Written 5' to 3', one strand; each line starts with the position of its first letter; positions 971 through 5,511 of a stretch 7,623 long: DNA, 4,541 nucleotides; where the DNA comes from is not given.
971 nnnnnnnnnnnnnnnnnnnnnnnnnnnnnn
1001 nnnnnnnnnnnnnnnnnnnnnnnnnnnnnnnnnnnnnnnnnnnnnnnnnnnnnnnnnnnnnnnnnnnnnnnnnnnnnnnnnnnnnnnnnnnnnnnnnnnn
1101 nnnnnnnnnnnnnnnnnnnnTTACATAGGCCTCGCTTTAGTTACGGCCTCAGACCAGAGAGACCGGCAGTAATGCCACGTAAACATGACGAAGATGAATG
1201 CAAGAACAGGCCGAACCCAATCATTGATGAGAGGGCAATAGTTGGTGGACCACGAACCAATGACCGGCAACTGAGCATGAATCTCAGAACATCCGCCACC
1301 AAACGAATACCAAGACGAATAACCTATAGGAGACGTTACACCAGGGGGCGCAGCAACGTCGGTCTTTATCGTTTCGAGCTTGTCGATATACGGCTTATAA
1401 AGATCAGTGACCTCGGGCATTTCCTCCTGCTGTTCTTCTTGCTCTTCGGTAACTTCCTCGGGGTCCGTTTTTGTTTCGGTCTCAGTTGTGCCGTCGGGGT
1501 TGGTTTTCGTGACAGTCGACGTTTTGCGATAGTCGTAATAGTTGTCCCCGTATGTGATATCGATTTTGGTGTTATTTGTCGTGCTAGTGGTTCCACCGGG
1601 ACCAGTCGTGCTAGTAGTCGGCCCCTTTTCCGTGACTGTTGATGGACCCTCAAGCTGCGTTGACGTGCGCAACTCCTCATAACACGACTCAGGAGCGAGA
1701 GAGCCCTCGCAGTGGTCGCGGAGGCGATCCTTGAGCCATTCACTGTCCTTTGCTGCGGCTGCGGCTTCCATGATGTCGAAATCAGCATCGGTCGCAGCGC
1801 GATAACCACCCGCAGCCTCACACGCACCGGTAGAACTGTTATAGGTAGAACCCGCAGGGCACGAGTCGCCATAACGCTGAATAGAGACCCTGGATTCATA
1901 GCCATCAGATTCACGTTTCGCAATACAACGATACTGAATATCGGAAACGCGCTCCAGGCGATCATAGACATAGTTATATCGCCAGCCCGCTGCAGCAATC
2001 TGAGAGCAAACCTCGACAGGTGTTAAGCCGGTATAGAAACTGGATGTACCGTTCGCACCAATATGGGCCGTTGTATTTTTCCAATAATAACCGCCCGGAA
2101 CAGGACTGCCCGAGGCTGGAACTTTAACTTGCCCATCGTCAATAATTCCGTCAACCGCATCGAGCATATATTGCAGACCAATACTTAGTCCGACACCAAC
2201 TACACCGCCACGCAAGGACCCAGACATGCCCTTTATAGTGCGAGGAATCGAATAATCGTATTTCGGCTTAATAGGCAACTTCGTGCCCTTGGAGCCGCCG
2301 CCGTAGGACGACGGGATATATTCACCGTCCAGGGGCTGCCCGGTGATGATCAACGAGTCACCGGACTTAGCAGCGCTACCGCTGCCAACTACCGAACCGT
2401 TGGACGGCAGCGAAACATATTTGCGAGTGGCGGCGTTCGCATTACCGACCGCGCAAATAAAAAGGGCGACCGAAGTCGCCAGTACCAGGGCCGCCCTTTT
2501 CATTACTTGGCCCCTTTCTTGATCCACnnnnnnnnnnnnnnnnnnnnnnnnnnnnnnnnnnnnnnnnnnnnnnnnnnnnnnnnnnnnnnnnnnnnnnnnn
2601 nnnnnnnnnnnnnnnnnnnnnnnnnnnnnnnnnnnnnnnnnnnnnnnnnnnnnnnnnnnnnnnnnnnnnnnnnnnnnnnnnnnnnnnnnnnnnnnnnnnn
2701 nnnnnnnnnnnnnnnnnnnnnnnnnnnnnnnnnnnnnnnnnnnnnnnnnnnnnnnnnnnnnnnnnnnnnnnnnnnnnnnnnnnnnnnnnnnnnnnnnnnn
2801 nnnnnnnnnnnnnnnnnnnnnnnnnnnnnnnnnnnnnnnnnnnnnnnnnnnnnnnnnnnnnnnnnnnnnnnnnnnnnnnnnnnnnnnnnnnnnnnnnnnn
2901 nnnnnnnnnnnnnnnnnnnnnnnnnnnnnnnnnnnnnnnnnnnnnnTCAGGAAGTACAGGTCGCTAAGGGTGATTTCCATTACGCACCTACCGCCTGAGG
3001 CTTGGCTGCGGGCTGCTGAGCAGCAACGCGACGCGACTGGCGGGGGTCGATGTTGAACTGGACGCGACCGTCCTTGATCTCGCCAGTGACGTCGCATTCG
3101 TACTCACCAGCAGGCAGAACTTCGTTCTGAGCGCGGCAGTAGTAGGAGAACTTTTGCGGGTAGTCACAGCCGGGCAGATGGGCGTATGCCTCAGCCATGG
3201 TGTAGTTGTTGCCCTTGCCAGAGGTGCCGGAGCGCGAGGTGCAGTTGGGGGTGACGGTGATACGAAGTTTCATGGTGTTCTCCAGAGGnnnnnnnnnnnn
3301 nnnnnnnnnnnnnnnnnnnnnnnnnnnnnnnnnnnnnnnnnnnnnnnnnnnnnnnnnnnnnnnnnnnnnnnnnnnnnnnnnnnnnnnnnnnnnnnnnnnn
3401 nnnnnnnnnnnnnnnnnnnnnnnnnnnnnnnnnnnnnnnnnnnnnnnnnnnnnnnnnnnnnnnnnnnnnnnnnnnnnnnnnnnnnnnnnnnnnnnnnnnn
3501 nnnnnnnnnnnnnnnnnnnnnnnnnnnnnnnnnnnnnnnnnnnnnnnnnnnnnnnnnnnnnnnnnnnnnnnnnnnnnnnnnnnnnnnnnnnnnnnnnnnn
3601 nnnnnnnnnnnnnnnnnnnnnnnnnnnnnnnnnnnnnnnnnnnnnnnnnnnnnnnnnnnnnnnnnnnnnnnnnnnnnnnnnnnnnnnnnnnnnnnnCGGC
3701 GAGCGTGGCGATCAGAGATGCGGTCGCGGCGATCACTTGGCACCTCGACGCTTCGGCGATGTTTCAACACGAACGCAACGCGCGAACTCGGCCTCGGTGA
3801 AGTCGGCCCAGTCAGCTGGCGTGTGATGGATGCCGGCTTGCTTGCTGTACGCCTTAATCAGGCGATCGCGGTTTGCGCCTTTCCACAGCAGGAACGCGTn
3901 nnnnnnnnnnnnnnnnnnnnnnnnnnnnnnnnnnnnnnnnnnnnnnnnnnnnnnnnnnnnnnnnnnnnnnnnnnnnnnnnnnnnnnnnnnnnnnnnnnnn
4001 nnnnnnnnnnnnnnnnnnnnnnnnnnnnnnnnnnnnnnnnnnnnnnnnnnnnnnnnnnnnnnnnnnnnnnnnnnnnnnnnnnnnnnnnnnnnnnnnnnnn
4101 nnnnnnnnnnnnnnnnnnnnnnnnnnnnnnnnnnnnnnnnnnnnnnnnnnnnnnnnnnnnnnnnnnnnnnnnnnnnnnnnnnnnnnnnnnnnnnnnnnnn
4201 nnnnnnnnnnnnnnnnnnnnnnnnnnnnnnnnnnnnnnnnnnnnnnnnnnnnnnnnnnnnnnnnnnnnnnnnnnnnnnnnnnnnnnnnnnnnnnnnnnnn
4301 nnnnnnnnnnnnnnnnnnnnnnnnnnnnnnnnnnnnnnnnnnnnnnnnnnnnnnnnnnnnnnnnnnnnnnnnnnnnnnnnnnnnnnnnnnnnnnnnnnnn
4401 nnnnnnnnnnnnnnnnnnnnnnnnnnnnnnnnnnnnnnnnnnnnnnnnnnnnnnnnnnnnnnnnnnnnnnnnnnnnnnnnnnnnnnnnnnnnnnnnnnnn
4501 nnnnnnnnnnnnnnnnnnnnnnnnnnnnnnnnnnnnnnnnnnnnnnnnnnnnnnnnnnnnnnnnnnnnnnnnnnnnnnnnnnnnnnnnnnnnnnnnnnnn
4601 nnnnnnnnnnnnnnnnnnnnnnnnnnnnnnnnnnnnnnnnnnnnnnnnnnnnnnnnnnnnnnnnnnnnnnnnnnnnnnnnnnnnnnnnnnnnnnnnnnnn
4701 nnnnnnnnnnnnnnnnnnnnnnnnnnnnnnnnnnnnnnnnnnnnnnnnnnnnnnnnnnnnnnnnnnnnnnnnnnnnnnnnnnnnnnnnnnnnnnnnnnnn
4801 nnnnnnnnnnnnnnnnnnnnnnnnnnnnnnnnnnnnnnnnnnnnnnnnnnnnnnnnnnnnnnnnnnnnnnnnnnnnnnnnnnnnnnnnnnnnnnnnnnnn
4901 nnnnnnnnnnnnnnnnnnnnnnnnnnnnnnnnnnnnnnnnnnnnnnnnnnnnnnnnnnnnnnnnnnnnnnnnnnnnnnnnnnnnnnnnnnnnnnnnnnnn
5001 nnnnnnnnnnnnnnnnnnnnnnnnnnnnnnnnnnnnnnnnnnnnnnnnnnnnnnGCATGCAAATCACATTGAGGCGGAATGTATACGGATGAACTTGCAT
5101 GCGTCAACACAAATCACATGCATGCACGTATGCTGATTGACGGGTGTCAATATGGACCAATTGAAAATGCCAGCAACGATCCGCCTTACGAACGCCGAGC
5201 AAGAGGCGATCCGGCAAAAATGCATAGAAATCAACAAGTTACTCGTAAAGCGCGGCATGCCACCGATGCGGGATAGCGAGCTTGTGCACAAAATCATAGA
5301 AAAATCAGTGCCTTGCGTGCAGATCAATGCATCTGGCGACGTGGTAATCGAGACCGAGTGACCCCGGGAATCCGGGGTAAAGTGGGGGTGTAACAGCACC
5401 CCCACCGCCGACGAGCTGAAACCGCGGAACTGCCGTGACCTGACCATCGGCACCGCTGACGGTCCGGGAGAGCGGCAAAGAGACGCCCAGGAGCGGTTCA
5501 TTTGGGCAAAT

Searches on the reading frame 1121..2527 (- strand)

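Call 4: search_protein_families(library=pfam, proteins=[window:1121-2527:-], max_evalue=1)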
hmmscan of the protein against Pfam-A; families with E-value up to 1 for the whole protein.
window:1121-2527:- (468 aa): 1 family
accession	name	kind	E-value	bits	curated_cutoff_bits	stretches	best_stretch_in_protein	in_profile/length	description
PF21730.2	Vma22_CCDC115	-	0.19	12.6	28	1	318-369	39-90/143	Vma22/CCDC115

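Call 5: search_protein_families(library=phrogs, proteins=[window:1121-2527:-], max_evalue=0.1)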
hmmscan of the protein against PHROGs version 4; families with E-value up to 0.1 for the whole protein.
window:1121-2527:- (468 aa): 4 families
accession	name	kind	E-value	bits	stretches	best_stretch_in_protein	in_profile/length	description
phrog_4544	-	unknown function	3.6e-35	123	1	11-389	8-417/501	-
phrog_4352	-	unknown function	2.1e-08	34.5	1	147-238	21-103/479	-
phrog_815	-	unknown function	8.6e-05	22.9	1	169-239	37-114/420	-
phrog_28180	-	unknown function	0.019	14.9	1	99-137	98-136/388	-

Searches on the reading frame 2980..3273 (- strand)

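Call 4: search_protein_families(library=pfam, proteins=[window:2980-3273:-], max_evalue=1)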
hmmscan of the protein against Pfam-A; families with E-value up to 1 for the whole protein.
window:2980-3273:- (97 aa): 1 family
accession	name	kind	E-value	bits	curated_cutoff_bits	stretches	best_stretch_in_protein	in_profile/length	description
PF17878.8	ssDBP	-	8.1e-35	119.1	27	1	3-83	1-81/81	Phage single-stranded DNA-binding protein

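Call 5: search_protein_families(library=phrogs, proteins=[window:2980-3273:-], max_evalue=0.1)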
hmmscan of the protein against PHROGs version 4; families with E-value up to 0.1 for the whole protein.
window:2980-3273:- (97 aa): 2 families
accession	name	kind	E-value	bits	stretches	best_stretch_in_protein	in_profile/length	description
phrog_2866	-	DNA, RNA and nucleotide metabolism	1.3e-28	100.5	1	1-94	9-111/122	single strand DNA binding protein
phrog_1199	-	DNA, RNA and nucleotide metabolism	0.00014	22.9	1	2-90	3-94/98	single strand DNA binding protein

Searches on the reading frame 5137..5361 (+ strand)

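Call 4: search_protein_families(library=pfam, proteins=[window:5137-5361:+], max_evalue=1)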
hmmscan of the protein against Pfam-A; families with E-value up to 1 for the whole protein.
window:5137-5361:+ (74 aa): 1 family
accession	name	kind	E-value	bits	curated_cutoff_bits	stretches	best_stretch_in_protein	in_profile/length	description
PF08890.17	Phage_TAC_5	-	0.011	16.1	27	1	12-64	32-84/135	Phage XkdN-like tail assembly chaperone protein, TAC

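Call 5: search_protein_families(library=phrogs, proteins=[window:5137-5361:+], max_evalue=0.1)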
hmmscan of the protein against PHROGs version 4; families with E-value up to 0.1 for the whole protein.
window:5137-5361:+ (74 aa): 1 family
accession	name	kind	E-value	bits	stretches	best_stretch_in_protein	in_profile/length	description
phrog_5642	-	unknown function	1.4e-26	93.3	1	10-73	4-67/68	-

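Call 10: search_protein_families(library=ncbifam, proteins=[window:5137-5361:+], max_evalue=1)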
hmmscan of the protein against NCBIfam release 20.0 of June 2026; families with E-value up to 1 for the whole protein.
window:5137-5361:+ (74 aa): 0 families

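Call 81: search_protein_families(library=padloc, proteins=[window:5167-5361:+], max_evalue=0.1)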
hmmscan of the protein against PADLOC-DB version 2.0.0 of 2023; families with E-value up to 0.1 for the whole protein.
window:5167-5361:+ (64 aa): 0 families
